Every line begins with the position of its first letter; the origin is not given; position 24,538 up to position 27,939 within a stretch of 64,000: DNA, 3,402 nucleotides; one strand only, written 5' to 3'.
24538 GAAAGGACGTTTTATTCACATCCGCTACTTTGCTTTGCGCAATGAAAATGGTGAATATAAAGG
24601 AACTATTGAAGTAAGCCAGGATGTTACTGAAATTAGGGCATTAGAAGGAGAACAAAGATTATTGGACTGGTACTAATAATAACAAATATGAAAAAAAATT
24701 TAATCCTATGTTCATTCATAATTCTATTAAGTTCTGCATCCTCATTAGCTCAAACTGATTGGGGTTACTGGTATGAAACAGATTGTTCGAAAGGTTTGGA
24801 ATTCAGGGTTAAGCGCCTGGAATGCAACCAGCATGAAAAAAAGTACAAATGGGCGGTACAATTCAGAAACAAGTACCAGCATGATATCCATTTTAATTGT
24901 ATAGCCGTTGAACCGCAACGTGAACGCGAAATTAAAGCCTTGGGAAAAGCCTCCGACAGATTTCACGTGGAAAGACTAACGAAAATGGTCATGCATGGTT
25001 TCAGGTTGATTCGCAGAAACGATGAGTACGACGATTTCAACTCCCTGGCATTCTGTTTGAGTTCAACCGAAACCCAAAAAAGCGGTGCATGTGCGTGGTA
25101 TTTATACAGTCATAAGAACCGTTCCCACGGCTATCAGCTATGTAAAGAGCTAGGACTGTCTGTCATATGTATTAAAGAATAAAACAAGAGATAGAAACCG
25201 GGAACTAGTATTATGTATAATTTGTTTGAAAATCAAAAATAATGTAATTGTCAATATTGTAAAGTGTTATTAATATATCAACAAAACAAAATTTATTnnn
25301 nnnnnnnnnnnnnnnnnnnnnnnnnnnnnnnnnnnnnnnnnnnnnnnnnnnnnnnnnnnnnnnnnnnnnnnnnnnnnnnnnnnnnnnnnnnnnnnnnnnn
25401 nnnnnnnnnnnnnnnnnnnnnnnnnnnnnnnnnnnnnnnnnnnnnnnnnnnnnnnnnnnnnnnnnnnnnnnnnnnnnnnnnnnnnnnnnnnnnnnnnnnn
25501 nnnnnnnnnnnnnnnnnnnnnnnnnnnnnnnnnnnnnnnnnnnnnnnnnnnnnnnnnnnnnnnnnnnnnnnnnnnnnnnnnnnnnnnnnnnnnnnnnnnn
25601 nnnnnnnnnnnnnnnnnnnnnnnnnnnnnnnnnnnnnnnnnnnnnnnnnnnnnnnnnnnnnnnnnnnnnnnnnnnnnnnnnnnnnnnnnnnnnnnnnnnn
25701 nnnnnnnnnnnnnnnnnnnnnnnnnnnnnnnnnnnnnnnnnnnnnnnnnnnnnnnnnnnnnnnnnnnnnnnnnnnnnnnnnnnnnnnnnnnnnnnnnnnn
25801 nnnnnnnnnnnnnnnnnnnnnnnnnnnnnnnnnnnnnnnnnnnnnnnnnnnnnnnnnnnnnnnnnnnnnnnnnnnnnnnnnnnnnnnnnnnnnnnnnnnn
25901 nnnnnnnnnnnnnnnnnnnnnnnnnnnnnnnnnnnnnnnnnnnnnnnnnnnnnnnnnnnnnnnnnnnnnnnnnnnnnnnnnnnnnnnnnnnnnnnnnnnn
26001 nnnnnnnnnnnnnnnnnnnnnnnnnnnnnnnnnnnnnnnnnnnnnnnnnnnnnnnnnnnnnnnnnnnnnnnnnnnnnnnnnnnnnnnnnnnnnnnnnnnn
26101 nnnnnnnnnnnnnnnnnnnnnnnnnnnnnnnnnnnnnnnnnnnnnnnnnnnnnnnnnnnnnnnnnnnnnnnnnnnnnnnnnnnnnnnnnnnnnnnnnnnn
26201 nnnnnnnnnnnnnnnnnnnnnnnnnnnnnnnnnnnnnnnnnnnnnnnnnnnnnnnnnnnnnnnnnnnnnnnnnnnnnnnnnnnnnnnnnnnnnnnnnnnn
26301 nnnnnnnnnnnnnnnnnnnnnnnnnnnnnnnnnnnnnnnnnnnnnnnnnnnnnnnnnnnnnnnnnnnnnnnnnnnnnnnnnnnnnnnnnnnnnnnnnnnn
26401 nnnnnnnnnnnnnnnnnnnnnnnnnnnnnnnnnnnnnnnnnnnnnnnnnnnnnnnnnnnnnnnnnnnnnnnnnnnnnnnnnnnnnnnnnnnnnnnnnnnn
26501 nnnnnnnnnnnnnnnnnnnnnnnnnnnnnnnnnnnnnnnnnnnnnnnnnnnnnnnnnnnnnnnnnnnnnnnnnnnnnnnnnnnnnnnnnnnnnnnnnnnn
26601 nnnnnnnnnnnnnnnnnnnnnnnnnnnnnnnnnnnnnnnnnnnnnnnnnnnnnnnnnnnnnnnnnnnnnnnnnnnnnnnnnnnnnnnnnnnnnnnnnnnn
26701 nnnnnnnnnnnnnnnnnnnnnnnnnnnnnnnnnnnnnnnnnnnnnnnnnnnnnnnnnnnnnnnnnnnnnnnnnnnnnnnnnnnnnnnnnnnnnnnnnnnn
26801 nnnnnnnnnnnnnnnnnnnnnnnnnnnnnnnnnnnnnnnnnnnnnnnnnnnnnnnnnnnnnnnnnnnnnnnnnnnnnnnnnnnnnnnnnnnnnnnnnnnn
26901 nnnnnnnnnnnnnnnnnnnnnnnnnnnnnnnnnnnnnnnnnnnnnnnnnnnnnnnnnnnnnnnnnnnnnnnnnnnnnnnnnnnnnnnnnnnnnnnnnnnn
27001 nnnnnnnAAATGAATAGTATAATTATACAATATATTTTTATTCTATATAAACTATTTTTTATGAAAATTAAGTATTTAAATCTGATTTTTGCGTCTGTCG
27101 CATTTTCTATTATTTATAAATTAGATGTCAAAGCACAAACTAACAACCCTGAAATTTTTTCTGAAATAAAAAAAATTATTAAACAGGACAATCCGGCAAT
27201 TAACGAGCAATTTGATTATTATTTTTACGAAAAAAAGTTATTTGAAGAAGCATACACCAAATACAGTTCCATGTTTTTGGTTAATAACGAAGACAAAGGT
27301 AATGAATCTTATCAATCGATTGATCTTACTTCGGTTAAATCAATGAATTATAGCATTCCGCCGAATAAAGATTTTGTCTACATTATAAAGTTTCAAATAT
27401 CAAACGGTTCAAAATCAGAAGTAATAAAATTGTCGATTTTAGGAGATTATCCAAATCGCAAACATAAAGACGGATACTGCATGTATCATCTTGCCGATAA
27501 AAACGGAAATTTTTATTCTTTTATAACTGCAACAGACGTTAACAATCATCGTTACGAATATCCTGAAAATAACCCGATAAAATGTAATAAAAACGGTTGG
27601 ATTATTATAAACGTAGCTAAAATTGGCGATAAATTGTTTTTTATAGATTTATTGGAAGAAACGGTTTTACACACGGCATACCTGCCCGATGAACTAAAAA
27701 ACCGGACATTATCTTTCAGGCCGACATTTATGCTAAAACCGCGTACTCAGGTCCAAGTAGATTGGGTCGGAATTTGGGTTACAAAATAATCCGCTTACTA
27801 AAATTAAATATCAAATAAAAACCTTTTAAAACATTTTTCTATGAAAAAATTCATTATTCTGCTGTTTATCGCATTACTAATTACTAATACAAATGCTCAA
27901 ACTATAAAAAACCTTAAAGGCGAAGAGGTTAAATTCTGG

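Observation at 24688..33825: Seven co-directional genes all encoding exported proteins: WD40, thioredoxin-MORN and a WG-repeat/propeller/caspase protein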

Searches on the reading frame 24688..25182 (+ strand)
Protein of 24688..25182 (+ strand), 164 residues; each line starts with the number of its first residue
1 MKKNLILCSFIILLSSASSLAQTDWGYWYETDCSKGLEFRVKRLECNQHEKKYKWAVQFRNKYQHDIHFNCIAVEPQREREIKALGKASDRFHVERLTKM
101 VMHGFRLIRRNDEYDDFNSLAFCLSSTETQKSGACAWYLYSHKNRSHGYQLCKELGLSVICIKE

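Call 3: search_protein_families(library=pfam, proteins=[window:24688-25182:+], max_evalue=0.1)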
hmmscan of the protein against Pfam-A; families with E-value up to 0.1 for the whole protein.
window:24688-25182:+ (164 aa): 0 families

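Call 4: search_protein_families(library=ncbifam, proteins=[window:24688-25182:+], max_evalue=0.1)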
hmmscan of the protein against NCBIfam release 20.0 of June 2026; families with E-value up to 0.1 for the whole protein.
window:24688-25182:+ (164 aa): 1 family
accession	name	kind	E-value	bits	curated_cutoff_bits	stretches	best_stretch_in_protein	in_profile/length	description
TIGR02145.1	Fib_succ_major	domain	0.032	14.9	41.65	1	110-163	122-175/176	FISUMP domain-containing protein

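Call 24: list_cluster_members(proteins=[window:24688-25182:+, window:25298-27007:+, window:27010-27789:+, window:27061-27789:+, window:29493-30083:+, window:30130-30588:+, window:21050-21739:+, window:23474-24676:+])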
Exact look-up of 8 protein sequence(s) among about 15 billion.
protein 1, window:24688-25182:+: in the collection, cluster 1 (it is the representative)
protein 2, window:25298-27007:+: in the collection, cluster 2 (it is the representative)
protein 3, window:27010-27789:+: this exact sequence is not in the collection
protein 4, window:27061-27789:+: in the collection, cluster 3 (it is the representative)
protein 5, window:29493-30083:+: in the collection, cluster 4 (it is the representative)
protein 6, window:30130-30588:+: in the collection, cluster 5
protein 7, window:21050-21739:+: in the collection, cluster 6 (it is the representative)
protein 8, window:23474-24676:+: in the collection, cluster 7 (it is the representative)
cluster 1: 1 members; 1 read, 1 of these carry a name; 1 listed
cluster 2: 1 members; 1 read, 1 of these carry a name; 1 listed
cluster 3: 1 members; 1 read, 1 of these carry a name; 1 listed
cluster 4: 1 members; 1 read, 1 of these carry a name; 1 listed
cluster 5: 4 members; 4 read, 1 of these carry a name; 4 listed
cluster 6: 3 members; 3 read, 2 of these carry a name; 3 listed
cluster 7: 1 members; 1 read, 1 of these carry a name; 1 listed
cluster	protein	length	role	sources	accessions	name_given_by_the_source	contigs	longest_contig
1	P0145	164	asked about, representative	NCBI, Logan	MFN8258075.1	MAG: hypothetical protein U0W24_20465 [Bacteroidales bacterium]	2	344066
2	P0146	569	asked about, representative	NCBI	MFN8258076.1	MAG: WD40 repeat domain-containing protein [Bacteroidales bacterium]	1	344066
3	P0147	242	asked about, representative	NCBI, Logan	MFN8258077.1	MAG: hypothetical protein U0W24_20475 [Bacteroidales bacterium]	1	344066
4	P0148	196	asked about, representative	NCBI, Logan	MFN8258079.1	MAG: hypothetical protein U0W24_20485 [Bacteroidales bacterium]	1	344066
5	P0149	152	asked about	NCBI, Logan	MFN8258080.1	MAG: hypothetical protein U0W24_20490 [Bacteroidales bacterium]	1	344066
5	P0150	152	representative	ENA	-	-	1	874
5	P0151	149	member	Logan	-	-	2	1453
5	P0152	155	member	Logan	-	-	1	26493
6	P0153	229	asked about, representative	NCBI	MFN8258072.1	MAG: YARHG domain-containing protein [Bacteroidales bacterium]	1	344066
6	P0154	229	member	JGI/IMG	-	hypothetical protein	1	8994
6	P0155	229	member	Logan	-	-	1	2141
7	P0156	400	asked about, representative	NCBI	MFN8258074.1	MAG: PAS domain-containing protein [Bacteroidales bacterium]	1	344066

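Call 25: find_encoding_contigs(protein=P0152, flank=10000, max_places=4)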
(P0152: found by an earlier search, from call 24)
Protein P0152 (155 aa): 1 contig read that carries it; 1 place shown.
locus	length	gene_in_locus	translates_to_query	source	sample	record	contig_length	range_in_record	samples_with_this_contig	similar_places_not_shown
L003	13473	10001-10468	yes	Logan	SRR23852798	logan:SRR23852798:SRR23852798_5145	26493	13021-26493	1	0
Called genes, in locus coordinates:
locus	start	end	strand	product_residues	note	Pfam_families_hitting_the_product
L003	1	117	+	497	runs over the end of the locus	PF07690:MFS_1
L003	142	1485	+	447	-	PF07690:MFS_1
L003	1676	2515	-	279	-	-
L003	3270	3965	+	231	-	PF04405:ScdA_N, PF01814:Hemerythrin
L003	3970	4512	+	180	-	PF01814:Hemerythrin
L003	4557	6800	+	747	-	PF22085:NorB_cytochrome_c-like, PF00115:COX1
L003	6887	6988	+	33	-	-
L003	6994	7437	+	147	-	-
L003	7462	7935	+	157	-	-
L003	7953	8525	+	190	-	PF09603:Fib_succ_major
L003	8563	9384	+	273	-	-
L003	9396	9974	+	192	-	-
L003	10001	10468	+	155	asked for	-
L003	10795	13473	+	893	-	?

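Call 34: find_encoding_contigs(protein=P0154, flank=10000, max_places=4)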
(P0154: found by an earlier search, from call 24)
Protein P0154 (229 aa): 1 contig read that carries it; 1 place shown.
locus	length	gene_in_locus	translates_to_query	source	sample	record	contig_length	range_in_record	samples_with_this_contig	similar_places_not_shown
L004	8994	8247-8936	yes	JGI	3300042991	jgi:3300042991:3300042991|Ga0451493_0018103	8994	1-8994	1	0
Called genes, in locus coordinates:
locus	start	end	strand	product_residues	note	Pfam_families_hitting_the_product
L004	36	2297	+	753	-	PF00384:Molybdopterin, PF28599:NarG_dom_V, PF01568:Molydop_binding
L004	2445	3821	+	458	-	PF13237:Fer4_10, PF13247:Fer4_11, PF12838:Fer4_7 (weak), PF14711:Nitr_red_bet_C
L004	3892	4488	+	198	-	-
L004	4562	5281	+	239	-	PF02665:Nitrate_red_gam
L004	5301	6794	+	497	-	PF07690:MFS_1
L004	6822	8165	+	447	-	PF07690:MFS_1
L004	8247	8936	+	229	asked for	PF13308:YARHG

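Call 39: search_protein_families(library=pfam, proteins=[L003:7462-7935:+, L003:7953-8525:+, L003:8563-9384:+, L003:9396-9974:+, L003:1676-2515:-, L003:7030-7437:+], max_evalue=0.01)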
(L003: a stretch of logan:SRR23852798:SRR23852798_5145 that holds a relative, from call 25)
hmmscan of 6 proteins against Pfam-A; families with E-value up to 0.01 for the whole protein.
L003:7462-7935:+ (157 aa): 1 family
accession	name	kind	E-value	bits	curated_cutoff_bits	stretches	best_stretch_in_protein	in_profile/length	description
PF21008.3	AIF-1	-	0.0024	18.6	50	1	26-87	2-61/140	Allograft inflammatory factor 1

L003:7953-8525:+ (190 aa): 1 family
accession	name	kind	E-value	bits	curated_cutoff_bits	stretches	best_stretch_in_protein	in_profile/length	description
PF09603.15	Fib_succ_major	-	4.9e-23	82.8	33.9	1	37-189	1-187/187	Fibrobacter succinogenes major domain (Fib_succ_major)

L003:8563-9384:+ (273 aa): 0 families

L003:9396-9974:+ (192 aa): 1 family
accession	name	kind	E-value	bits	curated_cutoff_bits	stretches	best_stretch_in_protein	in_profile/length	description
PF03213.20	Pox_P35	-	0.0071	16.1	22.3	1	134-185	99-151/323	Poxvirus P35 protein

L003:1676-2515:- (279 aa): 0 families

L003:7030-7437:+ (135 aa): 0 families

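Call 52: search_protein_families(library=padloc, proteins=[window:24688-25182:+], max_evalue=0.01)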
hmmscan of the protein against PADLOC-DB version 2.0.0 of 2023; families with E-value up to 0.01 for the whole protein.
window:24688-25182:+ (164 aa): 1 family
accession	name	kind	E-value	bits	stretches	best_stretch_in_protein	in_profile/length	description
PDLC01816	CARF1--CARF_HEPN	-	0.0036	14.2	1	7-125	120-234/427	-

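Call 57: find_encoding_contigs(protein=window:24688-25182:+, flank=10000, max_places=5)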
Protein window:24688-25182:+ (164 aa): 2 contigs read that carry it; 2 places shown.
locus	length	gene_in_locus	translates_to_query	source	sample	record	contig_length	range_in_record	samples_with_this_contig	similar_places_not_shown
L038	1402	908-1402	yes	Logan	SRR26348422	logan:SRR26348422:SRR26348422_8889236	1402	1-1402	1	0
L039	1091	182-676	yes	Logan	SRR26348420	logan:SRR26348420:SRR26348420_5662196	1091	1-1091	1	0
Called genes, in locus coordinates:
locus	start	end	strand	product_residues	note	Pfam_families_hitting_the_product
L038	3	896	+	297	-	?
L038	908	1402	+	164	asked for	?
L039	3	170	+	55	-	?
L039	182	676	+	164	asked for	-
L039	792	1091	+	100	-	?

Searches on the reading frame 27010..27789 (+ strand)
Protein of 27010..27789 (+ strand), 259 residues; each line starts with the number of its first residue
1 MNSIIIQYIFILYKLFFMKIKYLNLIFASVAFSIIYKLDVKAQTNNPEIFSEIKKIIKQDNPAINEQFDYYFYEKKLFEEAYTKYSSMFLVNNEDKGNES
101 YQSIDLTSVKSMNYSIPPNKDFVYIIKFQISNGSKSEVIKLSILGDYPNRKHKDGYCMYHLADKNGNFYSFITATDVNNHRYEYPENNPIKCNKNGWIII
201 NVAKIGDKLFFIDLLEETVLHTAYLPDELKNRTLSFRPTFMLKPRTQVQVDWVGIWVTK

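Call 3: search_protein_families(library=pfam, proteins=[window:27010-27789:+], max_evalue=0.1)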
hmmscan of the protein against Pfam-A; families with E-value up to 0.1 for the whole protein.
window:27010-27789:+ (259 aa): 0 families

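Call 4: search_protein_families(library=ncbifam, proteins=[window:27010-27789:+], max_evalue=0.1)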
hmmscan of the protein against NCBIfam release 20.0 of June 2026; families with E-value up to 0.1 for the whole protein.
window:27010-27789:+ (259 aa): 1 family
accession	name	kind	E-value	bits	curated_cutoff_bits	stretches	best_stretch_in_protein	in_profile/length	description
NF008510.0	PRK11427.1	equivalog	0.074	11.5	821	1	4-50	106-152/683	multidrug efflux transporter permease subunit MdtO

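Call 39: search_protein_families(library=pfam, proteins=[L003:7462-7935:+, L003:7953-8525:+, L003:8563-9384:+, L003:9396-9974:+, L003:1676-2515:-, L003:7030-7437:+], max_evalue=0.01)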
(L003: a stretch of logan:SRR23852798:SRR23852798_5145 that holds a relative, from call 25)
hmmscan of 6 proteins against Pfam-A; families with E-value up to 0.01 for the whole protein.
L003:7462-7935:+ (157 aa): 1 family
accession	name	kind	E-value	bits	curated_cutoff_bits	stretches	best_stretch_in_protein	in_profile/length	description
PF21008.3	AIF-1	-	0.0024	18.6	50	1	26-87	2-61/140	Allograft inflammatory factor 1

L003:7953-8525:+ (190 aa): 1 family
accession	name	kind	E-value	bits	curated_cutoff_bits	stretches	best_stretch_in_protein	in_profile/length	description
PF09603.15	Fib_succ_major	-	4.9e-23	82.8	33.9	1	37-189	1-187/187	Fibrobacter succinogenes major domain (Fib_succ_major)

L003:8563-9384:+ (273 aa): 0 families

L003:9396-9974:+ (192 aa): 1 family
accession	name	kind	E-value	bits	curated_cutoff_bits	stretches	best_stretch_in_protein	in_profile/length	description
PF03213.20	Pox_P35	-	0.0071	16.1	22.3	1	134-185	99-151/323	Poxvirus P35 protein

L003:1676-2515:- (279 aa): 0 families

L003:7030-7437:+ (135 aa): 0 families

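Call 52: search_protein_families(library=padloc, proteins=[window:27061-27789:+], max_evalue=0.01)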
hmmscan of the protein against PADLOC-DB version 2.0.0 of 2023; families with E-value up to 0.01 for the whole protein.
window:27061-27789:+ (242 aa): 0 families

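Call 56: predict_structure(protein=window:27136-27786:+)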
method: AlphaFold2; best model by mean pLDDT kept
length: 217 residues; sequences in the alignment: 1
mean_pLDDT: 47.1   pTM: 0.49
mean pLDDT of the five models: 47.1, 38.6, 33.6, 32.9, 28.0
residues with pLDDT >= 90: 0; 70-90: 21; 50-70: 59; < 50: 137
segments of 3 or more residues with pLDDT < 50: 19-71, 88-155, 199-210
pLDDT, mean of each block of 10 residues (from residue 1): 66 63 35 37 28 36 45 66 56 33 29 39 38 32 34 52 73 62 65 54 44 53
secondary structure, 60 per line:
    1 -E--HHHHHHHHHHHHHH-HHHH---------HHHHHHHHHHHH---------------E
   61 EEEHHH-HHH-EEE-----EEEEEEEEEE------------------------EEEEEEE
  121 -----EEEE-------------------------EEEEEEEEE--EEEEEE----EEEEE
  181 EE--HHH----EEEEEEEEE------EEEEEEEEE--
elements in order: H5-18 H20-23 H33-44 E60-63 E72-74 E80-89 E114-120 E126-129 E155-163 E166-171 E176-182 E192-200 E207-215
